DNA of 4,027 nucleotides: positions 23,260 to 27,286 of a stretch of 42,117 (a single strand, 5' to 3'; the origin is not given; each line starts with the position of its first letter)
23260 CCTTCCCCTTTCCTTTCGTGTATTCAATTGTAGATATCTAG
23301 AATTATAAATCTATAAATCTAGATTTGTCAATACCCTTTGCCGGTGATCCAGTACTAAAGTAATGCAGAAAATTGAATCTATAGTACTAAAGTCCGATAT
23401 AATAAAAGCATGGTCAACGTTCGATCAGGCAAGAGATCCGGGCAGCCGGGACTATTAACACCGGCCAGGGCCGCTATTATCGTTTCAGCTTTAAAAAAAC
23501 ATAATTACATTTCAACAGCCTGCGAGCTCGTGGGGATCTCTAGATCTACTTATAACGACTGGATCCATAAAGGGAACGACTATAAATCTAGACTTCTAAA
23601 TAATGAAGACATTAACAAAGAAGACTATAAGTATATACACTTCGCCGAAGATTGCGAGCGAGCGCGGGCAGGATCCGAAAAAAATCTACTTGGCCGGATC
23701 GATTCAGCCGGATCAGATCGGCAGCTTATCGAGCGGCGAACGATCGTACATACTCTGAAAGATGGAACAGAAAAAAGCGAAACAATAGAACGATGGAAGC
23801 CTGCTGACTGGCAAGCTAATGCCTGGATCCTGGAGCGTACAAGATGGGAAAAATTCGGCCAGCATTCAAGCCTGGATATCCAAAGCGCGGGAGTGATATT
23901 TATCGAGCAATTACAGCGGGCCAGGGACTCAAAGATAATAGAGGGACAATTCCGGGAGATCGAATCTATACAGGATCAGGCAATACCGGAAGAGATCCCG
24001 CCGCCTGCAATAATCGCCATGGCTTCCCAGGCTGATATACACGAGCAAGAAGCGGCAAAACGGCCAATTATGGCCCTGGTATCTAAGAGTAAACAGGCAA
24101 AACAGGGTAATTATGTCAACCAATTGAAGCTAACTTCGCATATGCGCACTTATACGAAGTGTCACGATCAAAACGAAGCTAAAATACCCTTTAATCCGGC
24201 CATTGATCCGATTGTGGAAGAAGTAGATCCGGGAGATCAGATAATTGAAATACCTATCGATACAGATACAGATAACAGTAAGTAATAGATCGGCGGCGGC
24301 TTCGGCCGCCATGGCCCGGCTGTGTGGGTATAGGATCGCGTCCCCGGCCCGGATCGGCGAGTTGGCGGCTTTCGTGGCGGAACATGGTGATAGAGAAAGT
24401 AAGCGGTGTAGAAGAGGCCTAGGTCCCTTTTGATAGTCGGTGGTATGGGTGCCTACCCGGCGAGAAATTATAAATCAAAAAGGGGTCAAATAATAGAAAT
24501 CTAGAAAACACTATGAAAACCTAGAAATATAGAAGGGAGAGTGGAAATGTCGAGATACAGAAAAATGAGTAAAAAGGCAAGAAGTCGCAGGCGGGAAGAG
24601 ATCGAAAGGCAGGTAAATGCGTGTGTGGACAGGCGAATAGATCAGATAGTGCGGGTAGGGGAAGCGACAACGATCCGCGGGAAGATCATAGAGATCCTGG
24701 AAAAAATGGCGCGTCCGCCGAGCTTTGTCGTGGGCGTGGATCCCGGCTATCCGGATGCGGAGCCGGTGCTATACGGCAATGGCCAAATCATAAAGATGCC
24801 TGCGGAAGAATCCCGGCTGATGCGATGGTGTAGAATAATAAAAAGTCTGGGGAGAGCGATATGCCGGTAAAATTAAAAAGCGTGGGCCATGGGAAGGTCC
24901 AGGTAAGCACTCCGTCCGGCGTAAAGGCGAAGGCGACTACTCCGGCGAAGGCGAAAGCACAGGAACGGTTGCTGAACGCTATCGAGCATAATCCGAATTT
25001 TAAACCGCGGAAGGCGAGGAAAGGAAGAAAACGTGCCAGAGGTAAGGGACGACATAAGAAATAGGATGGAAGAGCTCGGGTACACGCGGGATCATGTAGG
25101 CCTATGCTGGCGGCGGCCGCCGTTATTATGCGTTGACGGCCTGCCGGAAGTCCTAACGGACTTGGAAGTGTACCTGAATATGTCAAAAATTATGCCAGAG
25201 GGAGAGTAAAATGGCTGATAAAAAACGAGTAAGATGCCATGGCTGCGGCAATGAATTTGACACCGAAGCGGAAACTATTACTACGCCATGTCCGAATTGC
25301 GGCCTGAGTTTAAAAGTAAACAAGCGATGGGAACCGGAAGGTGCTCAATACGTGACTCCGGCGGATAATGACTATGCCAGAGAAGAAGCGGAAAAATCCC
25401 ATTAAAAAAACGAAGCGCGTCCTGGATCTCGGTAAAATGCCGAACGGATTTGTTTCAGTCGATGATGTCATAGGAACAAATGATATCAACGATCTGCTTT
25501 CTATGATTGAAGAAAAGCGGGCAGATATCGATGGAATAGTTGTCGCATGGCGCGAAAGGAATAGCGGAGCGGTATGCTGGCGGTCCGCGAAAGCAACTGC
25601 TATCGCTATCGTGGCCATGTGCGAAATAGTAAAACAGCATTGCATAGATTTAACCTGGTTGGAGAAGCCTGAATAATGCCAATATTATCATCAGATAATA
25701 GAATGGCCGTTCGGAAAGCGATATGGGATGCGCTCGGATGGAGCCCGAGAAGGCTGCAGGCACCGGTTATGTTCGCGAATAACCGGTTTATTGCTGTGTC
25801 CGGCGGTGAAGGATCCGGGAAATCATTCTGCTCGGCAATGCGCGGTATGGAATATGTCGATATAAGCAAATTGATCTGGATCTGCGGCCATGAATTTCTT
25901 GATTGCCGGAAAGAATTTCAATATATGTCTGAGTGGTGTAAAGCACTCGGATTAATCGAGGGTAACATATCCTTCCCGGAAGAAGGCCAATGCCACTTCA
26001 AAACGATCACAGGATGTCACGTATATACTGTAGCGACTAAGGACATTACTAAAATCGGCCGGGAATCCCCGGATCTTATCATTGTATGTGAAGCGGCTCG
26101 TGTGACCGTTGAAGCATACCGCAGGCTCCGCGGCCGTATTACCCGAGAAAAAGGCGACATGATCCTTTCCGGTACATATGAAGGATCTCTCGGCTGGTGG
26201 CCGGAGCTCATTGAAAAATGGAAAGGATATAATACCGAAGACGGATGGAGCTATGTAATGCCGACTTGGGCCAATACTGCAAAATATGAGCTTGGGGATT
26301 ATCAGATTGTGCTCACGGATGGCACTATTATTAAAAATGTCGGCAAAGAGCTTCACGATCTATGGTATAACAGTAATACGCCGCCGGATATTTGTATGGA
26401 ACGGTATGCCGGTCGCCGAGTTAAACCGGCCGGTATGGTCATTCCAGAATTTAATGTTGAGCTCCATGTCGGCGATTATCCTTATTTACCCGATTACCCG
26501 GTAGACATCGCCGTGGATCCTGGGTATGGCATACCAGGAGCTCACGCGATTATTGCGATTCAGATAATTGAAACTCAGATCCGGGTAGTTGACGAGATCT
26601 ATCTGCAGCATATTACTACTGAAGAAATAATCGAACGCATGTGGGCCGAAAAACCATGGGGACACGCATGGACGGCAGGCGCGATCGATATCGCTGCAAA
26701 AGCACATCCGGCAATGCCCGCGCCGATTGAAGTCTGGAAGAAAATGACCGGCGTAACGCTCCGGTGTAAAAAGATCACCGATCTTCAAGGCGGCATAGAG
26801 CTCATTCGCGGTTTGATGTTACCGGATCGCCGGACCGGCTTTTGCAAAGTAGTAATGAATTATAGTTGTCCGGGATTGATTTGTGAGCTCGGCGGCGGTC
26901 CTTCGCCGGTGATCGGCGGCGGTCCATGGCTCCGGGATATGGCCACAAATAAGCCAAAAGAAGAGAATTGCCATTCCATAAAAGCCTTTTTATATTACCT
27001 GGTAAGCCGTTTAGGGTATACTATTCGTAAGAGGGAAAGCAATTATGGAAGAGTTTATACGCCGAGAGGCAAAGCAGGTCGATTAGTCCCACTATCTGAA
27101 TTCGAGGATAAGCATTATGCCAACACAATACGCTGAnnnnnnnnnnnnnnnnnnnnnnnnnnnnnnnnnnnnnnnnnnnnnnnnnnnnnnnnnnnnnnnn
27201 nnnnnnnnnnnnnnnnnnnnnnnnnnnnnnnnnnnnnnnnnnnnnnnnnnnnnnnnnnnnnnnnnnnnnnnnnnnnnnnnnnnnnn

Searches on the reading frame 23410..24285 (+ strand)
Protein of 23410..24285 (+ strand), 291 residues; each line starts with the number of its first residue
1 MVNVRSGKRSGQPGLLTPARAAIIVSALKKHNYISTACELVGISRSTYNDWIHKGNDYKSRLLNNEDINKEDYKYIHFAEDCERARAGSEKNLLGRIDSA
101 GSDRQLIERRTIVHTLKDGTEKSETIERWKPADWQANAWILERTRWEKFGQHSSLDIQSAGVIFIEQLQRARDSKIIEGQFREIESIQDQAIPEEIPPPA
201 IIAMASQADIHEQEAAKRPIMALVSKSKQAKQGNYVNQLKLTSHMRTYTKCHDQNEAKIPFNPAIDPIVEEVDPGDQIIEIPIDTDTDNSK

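Call 78: search_protein_families(library=pfam, proteins=[window:23410-24285:+], max_evalue=0.001)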
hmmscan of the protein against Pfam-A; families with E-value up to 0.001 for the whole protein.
window:23410-24285:+ (291 aa): 0 families

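Call 80: search_protein_families(library=phrogs, proteins=[window:23410-24285:+], max_evalue=0.001)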
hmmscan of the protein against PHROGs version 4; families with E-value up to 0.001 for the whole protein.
window:23410-24285:+ (291 aa): 1 family
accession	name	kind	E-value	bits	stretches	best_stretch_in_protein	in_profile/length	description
phrog_4102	-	head and packaging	3.6e-22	80.3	2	9-101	8-91/166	terminase small subunit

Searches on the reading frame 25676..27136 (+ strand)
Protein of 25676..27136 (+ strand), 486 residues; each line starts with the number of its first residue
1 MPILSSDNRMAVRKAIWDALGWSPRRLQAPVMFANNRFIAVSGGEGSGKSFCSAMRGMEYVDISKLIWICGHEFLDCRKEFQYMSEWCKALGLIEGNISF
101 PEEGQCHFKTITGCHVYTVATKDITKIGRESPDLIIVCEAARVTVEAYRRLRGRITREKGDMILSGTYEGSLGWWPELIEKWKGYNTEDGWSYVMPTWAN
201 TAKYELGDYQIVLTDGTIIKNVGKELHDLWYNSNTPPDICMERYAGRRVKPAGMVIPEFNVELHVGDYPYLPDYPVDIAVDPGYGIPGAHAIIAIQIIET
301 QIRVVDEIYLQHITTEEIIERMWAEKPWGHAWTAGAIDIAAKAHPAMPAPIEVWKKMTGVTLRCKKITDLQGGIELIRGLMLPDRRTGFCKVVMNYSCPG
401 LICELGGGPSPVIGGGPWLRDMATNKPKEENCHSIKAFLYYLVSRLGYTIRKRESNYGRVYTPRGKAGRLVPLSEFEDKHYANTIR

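Call 52: search_dna_similar(query=window:25676-27136:+, collection=phages, mode=protein, max_rows=10)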
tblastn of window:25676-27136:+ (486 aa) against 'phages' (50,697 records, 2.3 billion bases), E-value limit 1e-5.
Records with a match: 62; places in all: 62; records where one place covers at least 80% of the query: 3.
Best place of each record, by identity: <60% 62.
By first word of the organism name: Microbacterium 38; Mycobacterium 17; Arthrobacter 2; Gordonia 2; Curtobacterium 1; Micrococcus 1; Nocardia 1.
By host as written in the record: Microbacterium foliorum NRRL B-24224 26; Microbacterium foliorum NRRL B-24224 SEA 12; Mycobacterium smegmatis mc2 155 9; Mycobacterium smegmatis mc2155 4; Mycobacterium smegmatis mc#155 3; Arthrobacter globiformis B-2979 2; Gordonia rubripertincta NRRL B-16540 2; Curtobacterium flaccumfaciens NRRL B-729 SEA 1; and 3 more.
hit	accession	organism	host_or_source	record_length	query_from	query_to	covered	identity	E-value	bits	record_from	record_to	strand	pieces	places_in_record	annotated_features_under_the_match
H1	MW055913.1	Arthrobacter phage Wollypog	Arthrobacter globiformis B-2979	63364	16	467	93%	24.5%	1e-15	86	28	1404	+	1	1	1: terminase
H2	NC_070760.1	Arthrobacter phage Wollypog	Arthrobacter globiformis B-2979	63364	16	467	93%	24.5%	1e-15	86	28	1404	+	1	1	1: terminase large subunit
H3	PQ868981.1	Curtobacterium phage Shrew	Curtobacterium flaccumfaciens NRRL ...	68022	1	405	83%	23.9%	1e-16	89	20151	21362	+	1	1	46: terminase large subunit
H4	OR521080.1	Microbacterium phage Huwbert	Microbacterium foliorum NRRL B-24224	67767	21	405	79%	22.7%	2e-8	63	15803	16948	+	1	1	35: terminase large subunit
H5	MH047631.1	Microbacterium phage Triscuit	Microbacterium foliorum NRRL B-24224 SEA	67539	21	405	79%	22.5%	3e-8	63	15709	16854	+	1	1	34: terminase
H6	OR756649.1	Micrococcus phage Kurnik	Micrococcus sp. 1247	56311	16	383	76%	22.8%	4e-7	59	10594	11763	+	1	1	terminase large subunit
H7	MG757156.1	Mycobacterium phage Cuke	Mycobacterium smegmatis mc2155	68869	20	402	79%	21.9%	3e-9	66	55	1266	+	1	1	terminase large subunit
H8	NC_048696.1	Mycobacterium phage Cuke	Mycobacterium smegmatis mc2155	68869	20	402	79%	21.9%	3e-9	66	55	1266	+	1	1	terminase large subunit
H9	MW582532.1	Nocardia phage P3.1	Nocardia transvalensis ATCC 6865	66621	18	322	63%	25.1%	1e-9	67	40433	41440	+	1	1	terminase large subunit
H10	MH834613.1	Mycobacterium phage Fowlmouth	Mycobacterium smegmatis mc2 155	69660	20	322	62%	24.5%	1e-12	76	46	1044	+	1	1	1: terminase large subunit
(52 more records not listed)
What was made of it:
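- Tried and rejected: The large terminase is only about 24% identical to any phage in that collection (call 52).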
